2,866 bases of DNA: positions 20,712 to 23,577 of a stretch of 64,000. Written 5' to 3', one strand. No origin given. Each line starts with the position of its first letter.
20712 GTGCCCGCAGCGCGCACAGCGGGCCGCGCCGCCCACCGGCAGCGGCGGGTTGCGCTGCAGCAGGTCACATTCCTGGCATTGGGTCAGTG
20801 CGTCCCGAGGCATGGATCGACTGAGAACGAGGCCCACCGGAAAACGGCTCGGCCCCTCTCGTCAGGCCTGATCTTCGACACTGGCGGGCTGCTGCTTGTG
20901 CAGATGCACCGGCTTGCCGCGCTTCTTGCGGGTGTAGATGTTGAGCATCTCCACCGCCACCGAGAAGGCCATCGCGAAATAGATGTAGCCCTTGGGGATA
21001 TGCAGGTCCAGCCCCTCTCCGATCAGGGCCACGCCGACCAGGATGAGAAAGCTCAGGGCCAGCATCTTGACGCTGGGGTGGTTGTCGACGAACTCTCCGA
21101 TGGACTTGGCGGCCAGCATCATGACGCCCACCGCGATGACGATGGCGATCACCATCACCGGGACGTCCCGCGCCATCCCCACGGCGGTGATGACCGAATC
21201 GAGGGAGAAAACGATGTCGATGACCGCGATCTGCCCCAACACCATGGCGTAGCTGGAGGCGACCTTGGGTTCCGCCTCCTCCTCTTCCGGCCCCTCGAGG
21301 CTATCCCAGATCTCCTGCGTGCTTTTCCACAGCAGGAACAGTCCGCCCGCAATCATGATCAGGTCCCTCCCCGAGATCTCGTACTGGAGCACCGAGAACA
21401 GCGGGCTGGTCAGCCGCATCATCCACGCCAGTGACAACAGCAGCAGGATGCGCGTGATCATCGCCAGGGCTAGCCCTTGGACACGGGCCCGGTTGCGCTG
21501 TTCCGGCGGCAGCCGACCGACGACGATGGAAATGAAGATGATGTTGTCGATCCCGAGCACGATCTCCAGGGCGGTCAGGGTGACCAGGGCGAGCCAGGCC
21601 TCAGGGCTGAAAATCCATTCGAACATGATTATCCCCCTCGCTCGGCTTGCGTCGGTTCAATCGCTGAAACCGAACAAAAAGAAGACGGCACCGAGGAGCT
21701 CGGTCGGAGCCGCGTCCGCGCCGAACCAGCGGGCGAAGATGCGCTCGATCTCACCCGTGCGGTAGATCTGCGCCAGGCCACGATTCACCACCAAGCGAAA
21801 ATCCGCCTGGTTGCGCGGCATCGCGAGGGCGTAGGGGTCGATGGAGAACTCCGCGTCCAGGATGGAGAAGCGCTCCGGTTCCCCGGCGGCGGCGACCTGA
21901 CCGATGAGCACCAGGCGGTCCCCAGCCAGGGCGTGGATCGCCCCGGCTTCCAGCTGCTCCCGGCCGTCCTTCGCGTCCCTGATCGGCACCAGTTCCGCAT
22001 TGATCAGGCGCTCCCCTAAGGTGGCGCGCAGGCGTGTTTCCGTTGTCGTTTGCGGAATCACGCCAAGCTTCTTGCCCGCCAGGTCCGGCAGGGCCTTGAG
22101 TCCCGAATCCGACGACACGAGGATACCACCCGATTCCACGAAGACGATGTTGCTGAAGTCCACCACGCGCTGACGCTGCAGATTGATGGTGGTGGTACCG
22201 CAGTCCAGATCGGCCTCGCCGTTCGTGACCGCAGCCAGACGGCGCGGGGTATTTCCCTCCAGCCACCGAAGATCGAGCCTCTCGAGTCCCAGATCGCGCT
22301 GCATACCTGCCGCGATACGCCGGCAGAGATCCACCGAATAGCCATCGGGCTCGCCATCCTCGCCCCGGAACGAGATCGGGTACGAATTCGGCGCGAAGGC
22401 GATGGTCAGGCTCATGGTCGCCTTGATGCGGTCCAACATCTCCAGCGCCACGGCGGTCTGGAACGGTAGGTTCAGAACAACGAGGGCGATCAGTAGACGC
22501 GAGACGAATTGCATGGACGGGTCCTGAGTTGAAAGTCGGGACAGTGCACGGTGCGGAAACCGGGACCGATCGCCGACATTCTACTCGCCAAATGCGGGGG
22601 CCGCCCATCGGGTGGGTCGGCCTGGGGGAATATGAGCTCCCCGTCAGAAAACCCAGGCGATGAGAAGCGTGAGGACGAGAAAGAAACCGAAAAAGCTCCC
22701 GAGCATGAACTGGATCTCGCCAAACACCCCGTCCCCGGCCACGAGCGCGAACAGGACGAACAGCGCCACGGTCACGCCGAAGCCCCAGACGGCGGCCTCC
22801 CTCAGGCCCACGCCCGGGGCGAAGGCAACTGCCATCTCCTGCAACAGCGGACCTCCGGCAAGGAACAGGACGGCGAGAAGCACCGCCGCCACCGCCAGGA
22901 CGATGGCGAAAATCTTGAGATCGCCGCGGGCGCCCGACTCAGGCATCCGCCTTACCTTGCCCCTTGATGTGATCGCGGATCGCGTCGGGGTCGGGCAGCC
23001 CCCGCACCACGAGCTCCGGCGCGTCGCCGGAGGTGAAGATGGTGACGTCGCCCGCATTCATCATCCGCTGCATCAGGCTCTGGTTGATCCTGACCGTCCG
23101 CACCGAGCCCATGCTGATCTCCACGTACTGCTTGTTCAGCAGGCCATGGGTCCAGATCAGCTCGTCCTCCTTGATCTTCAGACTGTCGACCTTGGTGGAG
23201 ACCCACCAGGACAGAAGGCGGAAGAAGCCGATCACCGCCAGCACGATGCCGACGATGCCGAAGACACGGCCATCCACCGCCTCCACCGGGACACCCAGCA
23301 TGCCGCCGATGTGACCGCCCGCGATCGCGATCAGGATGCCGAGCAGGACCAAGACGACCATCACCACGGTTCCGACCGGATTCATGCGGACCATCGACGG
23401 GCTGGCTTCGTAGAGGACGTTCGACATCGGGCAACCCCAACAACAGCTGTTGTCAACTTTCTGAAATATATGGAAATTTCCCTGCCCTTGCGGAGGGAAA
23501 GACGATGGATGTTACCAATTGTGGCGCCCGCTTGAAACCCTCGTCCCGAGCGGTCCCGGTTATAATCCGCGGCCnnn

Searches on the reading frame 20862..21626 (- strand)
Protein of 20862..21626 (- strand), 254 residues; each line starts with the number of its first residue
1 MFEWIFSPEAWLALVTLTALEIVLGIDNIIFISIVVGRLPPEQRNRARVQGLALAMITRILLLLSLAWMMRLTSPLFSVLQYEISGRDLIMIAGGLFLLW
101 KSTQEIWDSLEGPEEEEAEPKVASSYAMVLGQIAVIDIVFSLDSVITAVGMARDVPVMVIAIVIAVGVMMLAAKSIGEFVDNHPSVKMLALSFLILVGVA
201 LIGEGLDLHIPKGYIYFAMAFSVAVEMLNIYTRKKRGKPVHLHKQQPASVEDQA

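Call 24: search_protein_families(library=pfam, proteins=[window:20862-21626:-], max_evalue=0.01)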
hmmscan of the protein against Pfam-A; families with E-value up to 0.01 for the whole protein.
window:20862-21626:- (254 aa): 1 family
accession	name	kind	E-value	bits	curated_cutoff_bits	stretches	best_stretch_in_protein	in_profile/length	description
PF03741.22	TerC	-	1.4e-48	165.4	27.8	1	16-202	2-175/178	Integral membrane protein TerC family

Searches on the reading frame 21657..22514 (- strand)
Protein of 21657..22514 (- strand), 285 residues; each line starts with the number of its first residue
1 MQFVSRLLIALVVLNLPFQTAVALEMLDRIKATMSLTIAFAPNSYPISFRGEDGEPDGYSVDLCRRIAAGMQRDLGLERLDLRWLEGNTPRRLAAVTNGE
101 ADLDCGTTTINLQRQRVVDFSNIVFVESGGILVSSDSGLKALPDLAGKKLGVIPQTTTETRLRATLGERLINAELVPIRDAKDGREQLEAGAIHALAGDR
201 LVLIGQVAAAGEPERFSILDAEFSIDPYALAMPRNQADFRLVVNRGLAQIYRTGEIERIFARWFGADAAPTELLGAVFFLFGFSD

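Call 24: search_protein_families(library=pfam, proteins=[window:21657-22514:-], max_evalue=0.01)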
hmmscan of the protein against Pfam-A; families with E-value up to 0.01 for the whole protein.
window:21657-22514:- (285 aa): 3 families
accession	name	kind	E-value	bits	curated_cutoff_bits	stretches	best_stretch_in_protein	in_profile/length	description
PF00497.25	SBP_bac_3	-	4.4e-25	88.4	26.4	1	36-265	1-131/132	Bacterial extracellular solute-binding proteins, family 3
PF10613.14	Lig_chan-Glu_bd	-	0.00091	19.8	30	1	93-132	71-110/115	Ligated ion channel L-glutamate- and glycine-binding site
PF09084.16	NMT1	-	0.0039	17.6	20.5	1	90-178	32-124/216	NMT1/THI5 like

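Call 67: search_protein_families(library=padloc, proteins=[window:21657-22514:-], max_evalue=0.001)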
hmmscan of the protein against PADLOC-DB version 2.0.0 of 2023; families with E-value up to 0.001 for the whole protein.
window:21657-22514:- (285 aa): 0 families

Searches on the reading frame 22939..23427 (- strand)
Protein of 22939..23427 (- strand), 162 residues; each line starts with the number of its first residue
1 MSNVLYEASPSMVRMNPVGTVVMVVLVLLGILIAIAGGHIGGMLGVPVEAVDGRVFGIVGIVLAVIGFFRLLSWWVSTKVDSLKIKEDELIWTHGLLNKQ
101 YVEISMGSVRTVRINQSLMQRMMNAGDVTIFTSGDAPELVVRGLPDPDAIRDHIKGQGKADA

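Call 24: search_protein_families(library=pfam, proteins=[window:22939-23427:-], max_evalue=0.01)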
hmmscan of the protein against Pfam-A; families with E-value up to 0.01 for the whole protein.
window:22939-23427:- (162 aa): 1 family
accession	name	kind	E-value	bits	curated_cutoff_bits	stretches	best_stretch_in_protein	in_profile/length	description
PF03703.20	bPH_2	-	4.3e-15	56.1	22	1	83-154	6-78/78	Bacterial PH domain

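Call 67: search_protein_families(library=padloc, proteins=[window:22939-23427:-], max_evalue=0.001)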
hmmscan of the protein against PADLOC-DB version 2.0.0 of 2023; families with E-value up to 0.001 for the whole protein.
window:22939-23427:- (162 aa): 0 families
